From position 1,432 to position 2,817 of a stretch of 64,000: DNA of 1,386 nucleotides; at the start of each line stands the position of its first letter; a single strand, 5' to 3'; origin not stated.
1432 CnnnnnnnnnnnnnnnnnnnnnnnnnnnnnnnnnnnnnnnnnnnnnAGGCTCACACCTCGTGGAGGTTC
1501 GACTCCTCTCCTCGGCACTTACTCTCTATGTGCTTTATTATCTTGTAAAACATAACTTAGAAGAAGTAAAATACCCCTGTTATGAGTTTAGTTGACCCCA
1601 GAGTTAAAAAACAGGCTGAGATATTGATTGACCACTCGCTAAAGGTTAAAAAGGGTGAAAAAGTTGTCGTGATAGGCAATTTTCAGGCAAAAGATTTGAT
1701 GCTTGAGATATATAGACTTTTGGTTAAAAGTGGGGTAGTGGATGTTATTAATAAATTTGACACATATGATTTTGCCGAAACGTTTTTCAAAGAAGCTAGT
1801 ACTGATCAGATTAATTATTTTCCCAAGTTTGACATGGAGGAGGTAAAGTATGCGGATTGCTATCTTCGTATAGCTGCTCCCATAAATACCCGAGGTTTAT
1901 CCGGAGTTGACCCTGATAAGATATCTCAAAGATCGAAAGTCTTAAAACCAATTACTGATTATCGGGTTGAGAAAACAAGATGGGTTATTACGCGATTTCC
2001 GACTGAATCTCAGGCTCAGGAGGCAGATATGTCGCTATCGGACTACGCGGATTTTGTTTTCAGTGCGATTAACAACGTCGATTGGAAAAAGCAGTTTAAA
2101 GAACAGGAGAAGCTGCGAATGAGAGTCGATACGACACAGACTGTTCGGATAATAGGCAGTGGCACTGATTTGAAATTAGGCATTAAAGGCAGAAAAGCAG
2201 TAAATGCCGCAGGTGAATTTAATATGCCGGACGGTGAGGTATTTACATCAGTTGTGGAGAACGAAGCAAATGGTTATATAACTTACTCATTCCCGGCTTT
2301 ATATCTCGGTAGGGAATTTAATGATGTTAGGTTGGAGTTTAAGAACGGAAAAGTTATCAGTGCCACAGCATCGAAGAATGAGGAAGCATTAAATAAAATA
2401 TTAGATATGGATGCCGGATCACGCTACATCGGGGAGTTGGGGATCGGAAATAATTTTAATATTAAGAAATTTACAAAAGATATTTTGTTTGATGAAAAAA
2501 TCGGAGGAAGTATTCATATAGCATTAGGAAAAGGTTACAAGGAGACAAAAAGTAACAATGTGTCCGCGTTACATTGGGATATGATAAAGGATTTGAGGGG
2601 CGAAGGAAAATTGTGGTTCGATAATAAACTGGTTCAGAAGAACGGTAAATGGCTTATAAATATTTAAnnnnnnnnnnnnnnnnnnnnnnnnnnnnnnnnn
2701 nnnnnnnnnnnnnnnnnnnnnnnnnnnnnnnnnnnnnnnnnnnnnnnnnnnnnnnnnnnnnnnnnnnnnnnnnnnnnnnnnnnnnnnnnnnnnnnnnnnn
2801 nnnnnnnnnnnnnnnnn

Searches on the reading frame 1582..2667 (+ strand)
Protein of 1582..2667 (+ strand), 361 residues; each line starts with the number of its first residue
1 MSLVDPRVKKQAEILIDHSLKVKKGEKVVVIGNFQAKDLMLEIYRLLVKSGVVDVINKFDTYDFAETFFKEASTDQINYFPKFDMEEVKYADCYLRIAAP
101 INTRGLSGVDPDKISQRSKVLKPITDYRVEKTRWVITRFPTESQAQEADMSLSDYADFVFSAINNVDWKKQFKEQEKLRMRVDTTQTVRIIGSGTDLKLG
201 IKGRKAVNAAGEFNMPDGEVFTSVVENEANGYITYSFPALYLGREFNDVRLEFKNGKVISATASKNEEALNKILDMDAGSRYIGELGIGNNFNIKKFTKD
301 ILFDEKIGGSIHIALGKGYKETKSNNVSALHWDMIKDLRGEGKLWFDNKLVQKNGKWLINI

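Call 68: search_protein_families(library=pfam, proteins=[window:1582-2667:+], max_evalue=0.001)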
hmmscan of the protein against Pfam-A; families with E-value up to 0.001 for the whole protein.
window:1582-2667:+ (361 aa): 1 family
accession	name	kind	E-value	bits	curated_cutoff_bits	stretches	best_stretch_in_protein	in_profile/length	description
PF02073.20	Peptidase_M29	-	2.9e-69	234.3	27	1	6-339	3-385/406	Thermophilic metalloprotease (M29)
